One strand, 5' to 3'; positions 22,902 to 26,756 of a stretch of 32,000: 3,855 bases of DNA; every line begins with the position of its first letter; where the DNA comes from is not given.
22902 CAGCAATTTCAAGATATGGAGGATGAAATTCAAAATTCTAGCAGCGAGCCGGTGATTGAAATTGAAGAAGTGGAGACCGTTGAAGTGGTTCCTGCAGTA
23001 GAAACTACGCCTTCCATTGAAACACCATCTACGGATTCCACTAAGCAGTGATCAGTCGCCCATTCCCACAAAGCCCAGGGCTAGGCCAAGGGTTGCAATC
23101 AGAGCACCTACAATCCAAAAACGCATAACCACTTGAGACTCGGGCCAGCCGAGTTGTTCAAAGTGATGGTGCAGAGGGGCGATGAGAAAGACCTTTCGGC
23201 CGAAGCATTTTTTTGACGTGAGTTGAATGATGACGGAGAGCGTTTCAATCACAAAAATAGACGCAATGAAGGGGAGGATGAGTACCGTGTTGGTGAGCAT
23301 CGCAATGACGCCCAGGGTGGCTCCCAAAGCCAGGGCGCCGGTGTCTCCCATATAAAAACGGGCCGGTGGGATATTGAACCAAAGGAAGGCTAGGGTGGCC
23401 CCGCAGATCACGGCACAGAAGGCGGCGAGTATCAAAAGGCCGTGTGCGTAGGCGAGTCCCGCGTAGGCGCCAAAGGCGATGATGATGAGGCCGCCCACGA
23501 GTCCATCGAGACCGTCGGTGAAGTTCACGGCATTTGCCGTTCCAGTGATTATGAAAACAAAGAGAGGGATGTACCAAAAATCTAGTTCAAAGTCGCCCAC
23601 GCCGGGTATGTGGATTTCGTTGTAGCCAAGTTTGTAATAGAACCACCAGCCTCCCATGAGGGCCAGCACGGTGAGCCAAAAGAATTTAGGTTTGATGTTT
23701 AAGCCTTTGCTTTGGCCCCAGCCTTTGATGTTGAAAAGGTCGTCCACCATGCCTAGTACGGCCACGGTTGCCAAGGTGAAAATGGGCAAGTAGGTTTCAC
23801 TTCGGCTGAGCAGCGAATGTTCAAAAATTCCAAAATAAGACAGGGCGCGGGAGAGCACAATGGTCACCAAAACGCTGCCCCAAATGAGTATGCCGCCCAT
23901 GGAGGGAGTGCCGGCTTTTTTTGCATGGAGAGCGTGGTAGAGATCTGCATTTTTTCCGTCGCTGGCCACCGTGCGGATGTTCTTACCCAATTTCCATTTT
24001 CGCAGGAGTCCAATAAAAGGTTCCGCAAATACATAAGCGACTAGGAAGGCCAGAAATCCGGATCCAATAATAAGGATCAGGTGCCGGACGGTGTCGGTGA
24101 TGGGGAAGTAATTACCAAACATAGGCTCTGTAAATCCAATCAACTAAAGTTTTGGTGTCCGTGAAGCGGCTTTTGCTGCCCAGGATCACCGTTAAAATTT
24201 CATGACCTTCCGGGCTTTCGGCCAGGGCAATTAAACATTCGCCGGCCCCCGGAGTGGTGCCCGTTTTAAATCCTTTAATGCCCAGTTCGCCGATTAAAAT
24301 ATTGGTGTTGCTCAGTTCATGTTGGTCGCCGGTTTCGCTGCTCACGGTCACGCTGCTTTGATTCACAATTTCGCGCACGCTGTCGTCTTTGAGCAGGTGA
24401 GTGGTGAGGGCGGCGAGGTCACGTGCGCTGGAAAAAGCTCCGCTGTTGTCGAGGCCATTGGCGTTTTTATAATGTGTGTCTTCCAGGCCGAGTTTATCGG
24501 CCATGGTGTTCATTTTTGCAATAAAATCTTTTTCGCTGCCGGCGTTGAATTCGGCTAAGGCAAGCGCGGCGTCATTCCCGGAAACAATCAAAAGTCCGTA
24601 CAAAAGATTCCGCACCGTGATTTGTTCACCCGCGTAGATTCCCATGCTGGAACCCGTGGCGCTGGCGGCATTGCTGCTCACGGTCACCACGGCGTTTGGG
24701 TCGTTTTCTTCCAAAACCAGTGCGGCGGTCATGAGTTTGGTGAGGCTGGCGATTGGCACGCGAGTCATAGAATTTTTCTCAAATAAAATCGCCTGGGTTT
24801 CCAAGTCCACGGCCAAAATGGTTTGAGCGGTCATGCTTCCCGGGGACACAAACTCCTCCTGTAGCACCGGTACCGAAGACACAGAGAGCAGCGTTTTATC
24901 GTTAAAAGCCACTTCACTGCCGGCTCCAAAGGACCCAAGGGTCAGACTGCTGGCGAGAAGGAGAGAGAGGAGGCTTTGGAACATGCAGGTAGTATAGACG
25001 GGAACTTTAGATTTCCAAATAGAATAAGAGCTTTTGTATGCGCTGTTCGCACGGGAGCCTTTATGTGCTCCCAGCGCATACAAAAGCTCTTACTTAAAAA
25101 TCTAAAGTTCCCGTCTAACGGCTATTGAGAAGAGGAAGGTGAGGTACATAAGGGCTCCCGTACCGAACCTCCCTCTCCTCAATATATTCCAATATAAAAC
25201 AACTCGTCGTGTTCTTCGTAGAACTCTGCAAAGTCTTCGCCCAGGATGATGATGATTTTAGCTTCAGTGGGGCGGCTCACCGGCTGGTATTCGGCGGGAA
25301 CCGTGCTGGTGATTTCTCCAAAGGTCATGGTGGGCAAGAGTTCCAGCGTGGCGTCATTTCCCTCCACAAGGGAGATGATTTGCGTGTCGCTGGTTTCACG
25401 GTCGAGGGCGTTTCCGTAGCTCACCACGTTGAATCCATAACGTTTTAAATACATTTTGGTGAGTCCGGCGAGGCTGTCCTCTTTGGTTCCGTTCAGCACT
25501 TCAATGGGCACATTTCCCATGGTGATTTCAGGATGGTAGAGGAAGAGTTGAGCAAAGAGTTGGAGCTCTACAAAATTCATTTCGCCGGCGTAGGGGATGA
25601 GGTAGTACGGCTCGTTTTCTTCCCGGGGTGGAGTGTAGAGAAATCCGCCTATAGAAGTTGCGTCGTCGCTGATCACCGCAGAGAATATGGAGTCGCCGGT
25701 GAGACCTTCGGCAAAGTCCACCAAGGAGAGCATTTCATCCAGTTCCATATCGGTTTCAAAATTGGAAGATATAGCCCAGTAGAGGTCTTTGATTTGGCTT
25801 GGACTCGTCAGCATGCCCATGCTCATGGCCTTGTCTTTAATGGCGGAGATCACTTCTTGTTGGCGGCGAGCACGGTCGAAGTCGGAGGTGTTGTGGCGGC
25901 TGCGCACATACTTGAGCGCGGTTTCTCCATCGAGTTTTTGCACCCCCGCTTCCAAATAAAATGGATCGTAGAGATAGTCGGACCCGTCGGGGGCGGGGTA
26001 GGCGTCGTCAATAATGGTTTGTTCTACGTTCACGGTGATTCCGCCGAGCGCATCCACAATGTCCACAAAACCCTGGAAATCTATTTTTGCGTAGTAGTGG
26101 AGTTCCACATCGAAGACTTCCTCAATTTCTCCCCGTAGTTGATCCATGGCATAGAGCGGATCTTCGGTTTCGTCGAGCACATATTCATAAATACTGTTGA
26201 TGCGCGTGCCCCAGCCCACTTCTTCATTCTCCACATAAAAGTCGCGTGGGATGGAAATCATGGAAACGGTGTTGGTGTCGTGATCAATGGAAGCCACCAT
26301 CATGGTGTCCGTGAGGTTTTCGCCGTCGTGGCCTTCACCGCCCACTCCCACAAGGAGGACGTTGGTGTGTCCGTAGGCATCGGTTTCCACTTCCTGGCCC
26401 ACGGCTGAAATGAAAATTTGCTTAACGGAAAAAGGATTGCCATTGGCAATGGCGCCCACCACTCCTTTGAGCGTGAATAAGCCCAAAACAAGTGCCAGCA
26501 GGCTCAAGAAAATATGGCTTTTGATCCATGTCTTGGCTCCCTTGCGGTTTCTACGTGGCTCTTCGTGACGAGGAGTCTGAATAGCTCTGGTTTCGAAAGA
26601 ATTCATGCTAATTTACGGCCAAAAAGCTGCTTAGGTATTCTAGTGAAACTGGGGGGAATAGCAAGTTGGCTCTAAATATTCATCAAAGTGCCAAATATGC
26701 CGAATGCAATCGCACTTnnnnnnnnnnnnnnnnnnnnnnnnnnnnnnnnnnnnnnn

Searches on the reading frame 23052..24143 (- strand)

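Call 59: search_protein_families(library=pfam, proteins=[window:23052-24143:-], max_evalue=0.001)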
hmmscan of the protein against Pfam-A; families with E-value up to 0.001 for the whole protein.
window:23052-24143:- (363 aa): 2 families
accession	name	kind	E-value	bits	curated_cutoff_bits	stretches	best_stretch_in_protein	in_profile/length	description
PF00953.26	Glycos_transf_4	-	2.1e-32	112.8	27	1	121-283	5-158/160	Glycosyl transferase family 4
PF10555.14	MraY_sig1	-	7.4e-05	22.5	20.1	1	76-87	1-12/13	Phospho-N-acetylmuramoyl-pentapeptide-transferase signature 1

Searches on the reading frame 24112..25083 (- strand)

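Call 59: search_protein_families(library=pfam, proteins=[window:24112-25083:-], max_evalue=0.001)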
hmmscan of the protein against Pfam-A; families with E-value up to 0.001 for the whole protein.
window:24112-25083:- (323 aa): 3 families
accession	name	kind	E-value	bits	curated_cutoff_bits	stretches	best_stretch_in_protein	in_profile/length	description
PF00768.25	Peptidase_S11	-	5.2e-59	200.1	27.6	1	79-304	5-238/239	D-alanyl-D-alanine carboxypeptidase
PF13354.11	Beta-lactamase2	-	3.9e-10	39.9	22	1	89-250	2-166/214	Beta-lactamase enzyme family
PF00144.29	Beta-lactamase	-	0.00023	20.9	27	0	107-161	48-100/329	Beta-lactamase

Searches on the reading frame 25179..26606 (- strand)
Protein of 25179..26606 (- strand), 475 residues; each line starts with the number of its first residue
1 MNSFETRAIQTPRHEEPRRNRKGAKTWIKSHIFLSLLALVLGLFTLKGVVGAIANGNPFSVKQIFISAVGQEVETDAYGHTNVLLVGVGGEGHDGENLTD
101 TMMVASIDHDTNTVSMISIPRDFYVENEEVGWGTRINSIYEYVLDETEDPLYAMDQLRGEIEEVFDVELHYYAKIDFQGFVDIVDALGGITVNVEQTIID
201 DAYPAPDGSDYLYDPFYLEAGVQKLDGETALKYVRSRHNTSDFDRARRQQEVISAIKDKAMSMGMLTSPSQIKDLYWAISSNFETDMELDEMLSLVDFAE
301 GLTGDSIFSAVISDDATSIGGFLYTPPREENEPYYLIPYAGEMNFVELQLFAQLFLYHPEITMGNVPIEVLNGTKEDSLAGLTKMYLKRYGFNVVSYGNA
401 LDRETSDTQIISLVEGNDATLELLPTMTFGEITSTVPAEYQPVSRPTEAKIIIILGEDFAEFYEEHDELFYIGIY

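Call 59: search_protein_families(library=pfam, proteins=[window:25179-26606:-], max_evalue=0.001)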
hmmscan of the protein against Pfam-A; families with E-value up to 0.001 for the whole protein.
window:25179-26606:- (475 aa): 2 families
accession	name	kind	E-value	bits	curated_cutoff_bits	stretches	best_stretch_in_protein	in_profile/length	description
PF03816.19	LytR_cpsA_psr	-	7.5e-37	127.2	24.6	1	99-260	2-148/150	LytR_cpsA_psr family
PF13399.11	LytR_C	-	6.6e-10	40.2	22.2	1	365-459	1-86/86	LytR cell envelope-related transcriptional attenuator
